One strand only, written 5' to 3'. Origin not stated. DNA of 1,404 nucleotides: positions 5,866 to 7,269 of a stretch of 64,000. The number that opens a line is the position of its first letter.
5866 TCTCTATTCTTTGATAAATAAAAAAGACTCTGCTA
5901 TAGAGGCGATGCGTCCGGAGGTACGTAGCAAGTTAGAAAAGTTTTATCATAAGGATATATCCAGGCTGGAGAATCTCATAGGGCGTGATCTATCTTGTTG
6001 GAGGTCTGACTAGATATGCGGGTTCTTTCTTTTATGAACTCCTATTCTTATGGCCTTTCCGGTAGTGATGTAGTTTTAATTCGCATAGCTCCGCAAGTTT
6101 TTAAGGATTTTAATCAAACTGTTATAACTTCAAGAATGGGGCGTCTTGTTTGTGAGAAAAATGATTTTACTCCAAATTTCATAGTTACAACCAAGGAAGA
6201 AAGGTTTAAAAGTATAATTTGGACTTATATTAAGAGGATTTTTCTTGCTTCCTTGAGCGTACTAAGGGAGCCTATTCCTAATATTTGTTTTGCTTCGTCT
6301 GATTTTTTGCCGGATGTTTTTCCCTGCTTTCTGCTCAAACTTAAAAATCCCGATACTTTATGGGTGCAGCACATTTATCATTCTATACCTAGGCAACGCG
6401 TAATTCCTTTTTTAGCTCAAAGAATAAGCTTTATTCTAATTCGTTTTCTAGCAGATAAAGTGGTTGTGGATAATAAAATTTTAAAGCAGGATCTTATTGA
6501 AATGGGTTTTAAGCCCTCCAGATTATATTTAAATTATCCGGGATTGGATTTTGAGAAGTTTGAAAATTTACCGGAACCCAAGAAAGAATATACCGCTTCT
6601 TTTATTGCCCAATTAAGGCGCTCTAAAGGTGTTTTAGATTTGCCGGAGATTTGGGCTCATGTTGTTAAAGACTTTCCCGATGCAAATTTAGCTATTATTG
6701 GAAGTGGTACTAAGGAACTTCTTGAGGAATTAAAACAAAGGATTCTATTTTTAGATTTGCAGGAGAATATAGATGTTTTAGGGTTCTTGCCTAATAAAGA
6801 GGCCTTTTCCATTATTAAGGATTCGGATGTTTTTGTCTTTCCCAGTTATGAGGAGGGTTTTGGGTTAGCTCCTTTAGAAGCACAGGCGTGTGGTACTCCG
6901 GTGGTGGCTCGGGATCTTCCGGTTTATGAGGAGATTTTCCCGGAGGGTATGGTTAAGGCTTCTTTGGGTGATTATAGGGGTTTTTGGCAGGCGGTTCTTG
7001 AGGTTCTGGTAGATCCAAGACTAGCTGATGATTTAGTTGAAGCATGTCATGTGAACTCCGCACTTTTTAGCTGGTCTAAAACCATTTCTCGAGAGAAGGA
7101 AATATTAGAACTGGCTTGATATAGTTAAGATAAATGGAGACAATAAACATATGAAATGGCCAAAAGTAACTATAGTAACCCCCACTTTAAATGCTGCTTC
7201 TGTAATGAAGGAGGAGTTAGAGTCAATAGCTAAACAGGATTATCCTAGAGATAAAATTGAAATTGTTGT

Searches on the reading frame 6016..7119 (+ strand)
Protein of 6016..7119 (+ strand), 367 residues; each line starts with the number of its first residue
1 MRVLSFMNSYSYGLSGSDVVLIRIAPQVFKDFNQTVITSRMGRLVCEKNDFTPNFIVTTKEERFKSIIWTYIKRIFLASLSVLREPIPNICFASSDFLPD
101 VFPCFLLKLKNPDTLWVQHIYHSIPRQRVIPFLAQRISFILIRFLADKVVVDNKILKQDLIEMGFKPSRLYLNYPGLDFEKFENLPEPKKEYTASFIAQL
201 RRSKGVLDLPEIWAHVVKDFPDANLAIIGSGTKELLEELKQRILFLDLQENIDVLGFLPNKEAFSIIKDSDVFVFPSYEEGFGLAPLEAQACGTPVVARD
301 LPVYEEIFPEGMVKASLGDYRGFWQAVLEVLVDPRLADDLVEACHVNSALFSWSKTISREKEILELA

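Call 18: search_protein_families(library=pfam, proteins=[window:6016-7119:+], max_evalue=0.001)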
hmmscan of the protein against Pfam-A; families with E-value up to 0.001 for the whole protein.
window:6016-7119:+ (367 aa): 4 families
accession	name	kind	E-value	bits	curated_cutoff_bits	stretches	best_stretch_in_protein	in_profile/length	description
PF00534.26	Glycos_transf_1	-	2.2e-29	102.6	26.4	1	180-339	4-164/172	Glycosyl transferases group 1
PF13692.12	Glyco_trans_1_4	-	6.8e-24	85.2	27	1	194-331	4-140/142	Glycosyl transferases group 1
PF20706.3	GT4-conflict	-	5.2e-11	42.6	26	1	161-298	165-310/385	Family 4 Glycosyltransferase in conflict systems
PF13524.12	Glyco_trans_1_2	-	4.9e-05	23.7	25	1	215-340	7-121/144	Glycosyl transferase-like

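Call 19: search_protein_families(library=ncbifam, proteins=[window:6016-7119:+], max_evalue=0.000001)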
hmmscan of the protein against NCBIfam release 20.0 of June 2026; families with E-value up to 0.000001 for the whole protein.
window:6016-7119:+ (367 aa): 20 families
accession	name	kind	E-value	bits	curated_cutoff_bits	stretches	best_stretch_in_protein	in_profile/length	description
TIGR04047.1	MSMEG_0565_glyc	hypoth_equivalog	5.7e-19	68.4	259.85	1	203-359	205-366/373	MSMEG_0565 family glycosyltransferase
NF038255.1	exopoly_VpsD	equivalog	2.1e-18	66.4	300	1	118-306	126-319/381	VpsD family glycosyltransferase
TIGR03999.1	thiol_BshA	equivalog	3.3e-15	55.9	273.7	1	193-359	201-365/375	N-acetyl-alpha-D-glucosaminyl L-malate synthase BshA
NF053513.1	Gtran_IagA_BgsA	equivalog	3.6e-15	55.8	460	1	203-332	173-298/333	LTA glycolipid anchor biosynthesis glycosyltransferase, IagA/BgsA family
TIGR03449.1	mycothiol_MshA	equivalog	1.3e-14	53.9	462.5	1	166-361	186-397/406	D-inositol-3-phosphate glycosyltransferase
NF041876.1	EPS_EpsE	equivalog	1.9e-14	53.7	400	1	164-311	182-337/389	exopolysaccharide biosynthesis GT4 family glycosyltransferase EpsE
NF046085.1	XrtY_assoc_Gly1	equivalog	2.1e-12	46.6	400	1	222-297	237-312/387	XrtY-associated glycosyltransferase XYAG1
TIGR02149.1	glgA_Coryne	subfamily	1.3e-11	44.3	302.4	1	191-359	204-382/391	glycogen synthase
NF038295.1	EPS_HpsP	equivalog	2.2e-10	40.1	550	1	196-307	212-326/388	hormogonium polysaccharide biosynthesis glycosyltransferase HpsP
NF047880.1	glyco_SdgA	exception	3e-10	39.3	800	1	197-302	321-422/488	serine-aspartate repeat adhesin O-glycosyltransferase SdgA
NF041010.1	glycosy_Agl16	equivalog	3.9e-10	39.1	575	1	119-363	112-347/352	glycosylation protein Agl16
NF049988.1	MGlcDAGSynMgs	equivalog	7.2e-10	38.8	400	1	189-308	211-328/398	alpha-monoglucosyldiacylglycerol synthase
NF050063.1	ProtGlycPglJ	equivalog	7.3e-10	38.6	500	1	141-300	137-296/363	N-acetylgalactosamine-N,N'-diacetylbacillosaminyl-diphospho-undecaprenol 4-alpha-N-acetylgalactosaminyltransferase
NF047684.1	TeichurnBiosyTuaC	equivalog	2.2e-09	36.7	550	1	185-308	213-328/391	teichuronic acid biosynthesis protein TuaC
NF038229.1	Glyco4_Geo_Pelo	equivalog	1.7e-08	33.9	400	1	188-344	158-312/338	GPMC system family 4 glycosyltransferase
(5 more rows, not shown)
